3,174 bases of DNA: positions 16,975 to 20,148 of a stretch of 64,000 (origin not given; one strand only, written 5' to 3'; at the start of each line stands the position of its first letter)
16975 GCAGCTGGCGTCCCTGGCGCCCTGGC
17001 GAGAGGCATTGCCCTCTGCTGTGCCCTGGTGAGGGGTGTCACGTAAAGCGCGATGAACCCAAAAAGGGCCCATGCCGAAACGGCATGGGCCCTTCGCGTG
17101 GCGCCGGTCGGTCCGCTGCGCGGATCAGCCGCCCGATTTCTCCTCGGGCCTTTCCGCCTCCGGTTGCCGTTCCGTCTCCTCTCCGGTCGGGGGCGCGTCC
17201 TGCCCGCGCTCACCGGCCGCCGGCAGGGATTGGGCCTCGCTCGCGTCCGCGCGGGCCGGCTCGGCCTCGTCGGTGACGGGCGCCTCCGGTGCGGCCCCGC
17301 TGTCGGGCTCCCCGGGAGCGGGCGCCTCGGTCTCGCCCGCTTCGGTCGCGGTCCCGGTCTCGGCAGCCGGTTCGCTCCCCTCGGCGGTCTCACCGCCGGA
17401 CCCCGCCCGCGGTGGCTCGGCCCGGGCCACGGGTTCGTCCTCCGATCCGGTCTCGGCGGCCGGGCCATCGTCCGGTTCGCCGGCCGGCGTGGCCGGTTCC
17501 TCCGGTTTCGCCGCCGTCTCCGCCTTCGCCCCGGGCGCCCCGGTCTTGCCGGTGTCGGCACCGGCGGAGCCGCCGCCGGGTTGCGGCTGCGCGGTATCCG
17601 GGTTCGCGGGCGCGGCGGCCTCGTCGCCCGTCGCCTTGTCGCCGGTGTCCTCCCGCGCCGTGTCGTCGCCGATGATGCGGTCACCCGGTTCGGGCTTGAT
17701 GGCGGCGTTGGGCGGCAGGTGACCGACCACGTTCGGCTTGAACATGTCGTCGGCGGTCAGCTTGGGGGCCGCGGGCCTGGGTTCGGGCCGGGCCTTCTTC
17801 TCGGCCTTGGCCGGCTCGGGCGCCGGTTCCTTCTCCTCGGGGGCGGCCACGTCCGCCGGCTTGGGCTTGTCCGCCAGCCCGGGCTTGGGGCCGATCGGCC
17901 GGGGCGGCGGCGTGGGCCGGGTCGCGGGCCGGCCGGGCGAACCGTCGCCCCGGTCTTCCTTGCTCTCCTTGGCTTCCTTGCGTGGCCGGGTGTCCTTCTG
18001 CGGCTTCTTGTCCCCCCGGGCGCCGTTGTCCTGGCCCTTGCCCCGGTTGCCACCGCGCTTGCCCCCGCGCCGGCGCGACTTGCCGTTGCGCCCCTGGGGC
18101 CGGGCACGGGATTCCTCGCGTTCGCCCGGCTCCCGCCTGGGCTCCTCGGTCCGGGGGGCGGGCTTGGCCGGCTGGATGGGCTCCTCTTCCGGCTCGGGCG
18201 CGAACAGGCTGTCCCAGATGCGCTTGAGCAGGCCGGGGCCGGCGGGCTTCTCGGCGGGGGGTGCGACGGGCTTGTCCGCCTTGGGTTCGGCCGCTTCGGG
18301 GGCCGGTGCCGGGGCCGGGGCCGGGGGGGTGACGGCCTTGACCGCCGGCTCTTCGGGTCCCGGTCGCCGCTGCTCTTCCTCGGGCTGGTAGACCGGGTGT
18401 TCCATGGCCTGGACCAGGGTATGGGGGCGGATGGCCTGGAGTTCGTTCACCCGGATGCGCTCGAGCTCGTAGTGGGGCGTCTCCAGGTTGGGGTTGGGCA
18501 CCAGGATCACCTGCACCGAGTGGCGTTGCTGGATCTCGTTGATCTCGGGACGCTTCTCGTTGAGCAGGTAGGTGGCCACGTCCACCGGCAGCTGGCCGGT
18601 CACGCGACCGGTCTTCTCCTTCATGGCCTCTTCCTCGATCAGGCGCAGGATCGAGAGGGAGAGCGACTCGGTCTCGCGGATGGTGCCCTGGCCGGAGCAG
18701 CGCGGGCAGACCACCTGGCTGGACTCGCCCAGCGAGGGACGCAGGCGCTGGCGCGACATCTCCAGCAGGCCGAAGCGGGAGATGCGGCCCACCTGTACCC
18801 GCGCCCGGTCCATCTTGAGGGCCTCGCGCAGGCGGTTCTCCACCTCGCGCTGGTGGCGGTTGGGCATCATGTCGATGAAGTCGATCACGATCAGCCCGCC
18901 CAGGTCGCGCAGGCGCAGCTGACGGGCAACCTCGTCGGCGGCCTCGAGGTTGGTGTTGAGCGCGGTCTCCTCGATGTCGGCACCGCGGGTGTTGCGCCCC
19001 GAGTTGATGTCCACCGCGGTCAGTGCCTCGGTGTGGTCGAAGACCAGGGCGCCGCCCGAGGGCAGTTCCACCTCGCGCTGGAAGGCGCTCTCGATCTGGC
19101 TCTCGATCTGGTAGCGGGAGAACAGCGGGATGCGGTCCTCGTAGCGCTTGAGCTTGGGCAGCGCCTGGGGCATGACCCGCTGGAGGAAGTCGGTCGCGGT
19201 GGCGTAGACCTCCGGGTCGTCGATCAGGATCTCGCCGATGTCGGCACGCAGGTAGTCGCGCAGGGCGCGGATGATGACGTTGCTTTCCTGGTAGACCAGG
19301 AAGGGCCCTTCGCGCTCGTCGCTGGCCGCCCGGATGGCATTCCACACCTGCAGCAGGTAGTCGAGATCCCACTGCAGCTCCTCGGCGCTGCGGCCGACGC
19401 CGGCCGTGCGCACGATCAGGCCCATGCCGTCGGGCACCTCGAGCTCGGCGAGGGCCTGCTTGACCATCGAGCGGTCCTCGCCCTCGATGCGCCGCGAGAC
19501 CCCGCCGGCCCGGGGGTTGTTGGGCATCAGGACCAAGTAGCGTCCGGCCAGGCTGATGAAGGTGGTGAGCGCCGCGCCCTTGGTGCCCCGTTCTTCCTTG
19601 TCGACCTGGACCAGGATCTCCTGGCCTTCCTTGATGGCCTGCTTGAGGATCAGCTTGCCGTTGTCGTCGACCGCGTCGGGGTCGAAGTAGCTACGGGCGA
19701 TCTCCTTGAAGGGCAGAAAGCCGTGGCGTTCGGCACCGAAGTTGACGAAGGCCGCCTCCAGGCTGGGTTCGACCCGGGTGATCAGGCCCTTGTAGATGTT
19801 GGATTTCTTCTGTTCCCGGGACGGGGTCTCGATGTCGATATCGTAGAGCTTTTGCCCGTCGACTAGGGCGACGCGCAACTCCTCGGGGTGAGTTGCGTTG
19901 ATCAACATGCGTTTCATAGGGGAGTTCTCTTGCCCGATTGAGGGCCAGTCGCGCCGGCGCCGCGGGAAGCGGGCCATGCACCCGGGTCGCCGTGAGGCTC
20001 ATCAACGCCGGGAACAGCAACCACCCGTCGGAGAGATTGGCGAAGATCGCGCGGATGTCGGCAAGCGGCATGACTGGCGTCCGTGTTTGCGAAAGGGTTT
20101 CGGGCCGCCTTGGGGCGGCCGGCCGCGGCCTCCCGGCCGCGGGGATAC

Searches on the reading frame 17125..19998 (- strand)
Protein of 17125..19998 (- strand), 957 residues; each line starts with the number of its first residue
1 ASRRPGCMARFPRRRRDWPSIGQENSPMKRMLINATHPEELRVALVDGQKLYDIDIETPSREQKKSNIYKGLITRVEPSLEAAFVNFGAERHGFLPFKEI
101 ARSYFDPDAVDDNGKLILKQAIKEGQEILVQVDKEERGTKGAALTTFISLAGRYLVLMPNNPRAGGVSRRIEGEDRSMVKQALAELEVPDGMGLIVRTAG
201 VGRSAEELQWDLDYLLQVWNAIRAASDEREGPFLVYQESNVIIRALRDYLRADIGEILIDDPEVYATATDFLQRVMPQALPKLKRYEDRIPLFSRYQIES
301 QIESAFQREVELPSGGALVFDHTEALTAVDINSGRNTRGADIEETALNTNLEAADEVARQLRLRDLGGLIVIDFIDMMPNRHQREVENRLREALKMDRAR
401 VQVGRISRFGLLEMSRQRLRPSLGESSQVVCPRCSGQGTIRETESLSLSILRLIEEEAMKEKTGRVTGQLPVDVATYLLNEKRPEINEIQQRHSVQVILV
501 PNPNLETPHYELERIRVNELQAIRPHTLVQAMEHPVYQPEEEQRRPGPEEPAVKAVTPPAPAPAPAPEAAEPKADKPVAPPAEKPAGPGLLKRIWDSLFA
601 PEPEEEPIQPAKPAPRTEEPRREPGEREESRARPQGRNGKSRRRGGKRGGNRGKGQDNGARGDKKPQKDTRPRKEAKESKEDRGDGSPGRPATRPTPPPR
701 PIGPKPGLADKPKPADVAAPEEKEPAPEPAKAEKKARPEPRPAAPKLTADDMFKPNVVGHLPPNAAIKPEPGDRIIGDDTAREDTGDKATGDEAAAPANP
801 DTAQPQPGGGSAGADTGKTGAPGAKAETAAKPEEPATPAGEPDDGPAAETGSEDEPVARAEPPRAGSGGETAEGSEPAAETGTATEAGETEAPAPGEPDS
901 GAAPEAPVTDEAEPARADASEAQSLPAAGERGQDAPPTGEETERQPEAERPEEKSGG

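Call 11: search_protein_families(library=pfam, proteins=[window:17125-19998:-], max_evalue=0.01)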
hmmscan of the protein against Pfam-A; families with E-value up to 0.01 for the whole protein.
window:17125-19998:- (957 aa): 3 families
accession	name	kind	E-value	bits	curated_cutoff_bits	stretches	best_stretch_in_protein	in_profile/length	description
PF10150.14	RNase_E_G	-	2.1e-101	339.4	25.5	1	149-418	1-269/270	Ribonuclease E/G family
PF20833.2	RNase_E_G_Thio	-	5.5e-34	116.6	26.8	1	430-515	1-86/86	RNase E/G, Thioredoxin-like domain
PF00575.29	S1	-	3.9e-07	30.8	22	1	63-145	2-72/74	S1 RNA binding domain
